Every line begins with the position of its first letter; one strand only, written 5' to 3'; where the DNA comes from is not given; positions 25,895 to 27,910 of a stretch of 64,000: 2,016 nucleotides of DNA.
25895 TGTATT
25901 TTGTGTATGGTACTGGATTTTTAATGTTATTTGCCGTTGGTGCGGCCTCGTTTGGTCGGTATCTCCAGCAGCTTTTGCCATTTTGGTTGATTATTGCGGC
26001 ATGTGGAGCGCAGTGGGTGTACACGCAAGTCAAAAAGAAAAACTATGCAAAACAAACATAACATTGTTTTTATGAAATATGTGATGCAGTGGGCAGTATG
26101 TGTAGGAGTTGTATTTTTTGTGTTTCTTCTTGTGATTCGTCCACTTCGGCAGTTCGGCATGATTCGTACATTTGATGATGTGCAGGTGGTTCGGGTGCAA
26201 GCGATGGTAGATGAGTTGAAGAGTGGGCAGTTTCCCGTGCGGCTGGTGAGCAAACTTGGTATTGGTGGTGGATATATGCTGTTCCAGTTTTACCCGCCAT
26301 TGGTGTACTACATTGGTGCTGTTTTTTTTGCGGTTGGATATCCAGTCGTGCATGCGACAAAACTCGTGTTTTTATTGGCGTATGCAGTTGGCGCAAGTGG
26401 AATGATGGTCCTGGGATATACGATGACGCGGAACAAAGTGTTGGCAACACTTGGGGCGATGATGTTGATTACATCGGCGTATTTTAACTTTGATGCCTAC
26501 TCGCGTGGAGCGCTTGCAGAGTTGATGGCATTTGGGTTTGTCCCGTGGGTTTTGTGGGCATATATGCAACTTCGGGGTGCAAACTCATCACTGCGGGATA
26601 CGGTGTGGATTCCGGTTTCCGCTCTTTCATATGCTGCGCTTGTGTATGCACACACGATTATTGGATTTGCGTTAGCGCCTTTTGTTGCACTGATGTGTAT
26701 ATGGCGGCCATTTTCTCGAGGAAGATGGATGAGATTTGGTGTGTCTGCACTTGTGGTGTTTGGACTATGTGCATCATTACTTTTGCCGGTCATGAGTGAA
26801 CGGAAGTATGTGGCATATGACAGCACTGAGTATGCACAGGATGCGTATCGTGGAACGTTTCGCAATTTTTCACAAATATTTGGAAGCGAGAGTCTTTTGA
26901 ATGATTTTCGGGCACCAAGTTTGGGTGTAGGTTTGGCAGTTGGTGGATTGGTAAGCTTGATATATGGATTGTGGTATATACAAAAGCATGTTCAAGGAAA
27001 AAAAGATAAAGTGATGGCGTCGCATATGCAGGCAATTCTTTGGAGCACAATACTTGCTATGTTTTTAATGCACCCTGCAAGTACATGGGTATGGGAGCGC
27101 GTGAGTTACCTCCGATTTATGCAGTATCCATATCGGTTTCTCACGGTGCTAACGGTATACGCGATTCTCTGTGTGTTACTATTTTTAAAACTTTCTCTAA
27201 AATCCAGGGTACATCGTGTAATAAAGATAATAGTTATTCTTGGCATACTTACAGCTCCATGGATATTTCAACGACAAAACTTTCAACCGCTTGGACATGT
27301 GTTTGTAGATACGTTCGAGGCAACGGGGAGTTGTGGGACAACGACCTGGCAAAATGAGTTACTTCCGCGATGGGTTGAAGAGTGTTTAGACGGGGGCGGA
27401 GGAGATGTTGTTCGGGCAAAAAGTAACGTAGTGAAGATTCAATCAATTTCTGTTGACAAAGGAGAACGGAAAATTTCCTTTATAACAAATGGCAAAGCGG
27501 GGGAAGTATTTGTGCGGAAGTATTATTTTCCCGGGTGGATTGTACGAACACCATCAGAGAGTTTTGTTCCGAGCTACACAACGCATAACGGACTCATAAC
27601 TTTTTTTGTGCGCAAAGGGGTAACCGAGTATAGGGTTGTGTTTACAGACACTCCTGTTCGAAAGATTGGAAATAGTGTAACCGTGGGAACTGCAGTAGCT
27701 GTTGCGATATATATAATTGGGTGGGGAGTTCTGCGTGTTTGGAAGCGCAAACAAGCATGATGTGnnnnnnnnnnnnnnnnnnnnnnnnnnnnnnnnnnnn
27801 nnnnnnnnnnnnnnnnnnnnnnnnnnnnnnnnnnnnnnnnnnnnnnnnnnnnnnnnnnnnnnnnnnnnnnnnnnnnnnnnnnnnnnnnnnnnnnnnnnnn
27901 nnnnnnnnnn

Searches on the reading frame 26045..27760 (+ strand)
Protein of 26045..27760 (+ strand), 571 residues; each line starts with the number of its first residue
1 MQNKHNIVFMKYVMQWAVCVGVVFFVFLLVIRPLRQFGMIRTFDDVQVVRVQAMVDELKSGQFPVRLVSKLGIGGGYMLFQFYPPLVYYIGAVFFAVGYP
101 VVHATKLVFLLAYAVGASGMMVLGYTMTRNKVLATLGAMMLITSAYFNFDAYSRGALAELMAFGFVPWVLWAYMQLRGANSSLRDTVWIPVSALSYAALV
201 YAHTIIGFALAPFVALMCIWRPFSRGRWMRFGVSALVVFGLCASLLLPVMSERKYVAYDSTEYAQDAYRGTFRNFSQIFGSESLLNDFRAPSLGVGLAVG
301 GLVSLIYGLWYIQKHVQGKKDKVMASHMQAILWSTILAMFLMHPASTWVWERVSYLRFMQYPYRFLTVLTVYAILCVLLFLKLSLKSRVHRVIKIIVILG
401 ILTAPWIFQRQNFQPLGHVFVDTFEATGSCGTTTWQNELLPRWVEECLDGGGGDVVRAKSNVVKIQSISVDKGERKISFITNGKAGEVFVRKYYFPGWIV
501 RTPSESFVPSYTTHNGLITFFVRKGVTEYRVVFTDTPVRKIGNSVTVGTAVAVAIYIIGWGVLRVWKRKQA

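Call 7: search_protein_families(library=pfam, proteins=[window:26045-27760:+], max_evalue=1)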
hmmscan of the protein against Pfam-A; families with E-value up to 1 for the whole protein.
window:26045-27760:+ (571 aa): 1 family
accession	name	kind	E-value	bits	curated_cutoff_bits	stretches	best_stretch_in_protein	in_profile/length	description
PF10131.15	PTPS_related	-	1.1e-09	37.7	26.4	1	80-408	1-305/621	6-pyruvoyl-tetrahydropterin synthase related domain; membrane protein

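Call 8: search_protein_families(library=ncbifam, proteins=[window:26045-27760:+], max_evalue=1)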
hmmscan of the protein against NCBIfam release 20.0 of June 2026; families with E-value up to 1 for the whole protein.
window:26045-27760:+ (571 aa): 2 families
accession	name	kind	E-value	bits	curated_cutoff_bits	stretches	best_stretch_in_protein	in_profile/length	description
NF000799.0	PRK00054.1-4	equivalog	0.019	14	314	1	386-433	128-173/258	dihydroorotate dehydrogenase electron transfer subunit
NF010640.0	PRK14037.1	subfamily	0.08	11.8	504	1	79-117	305-342/377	citrate synthase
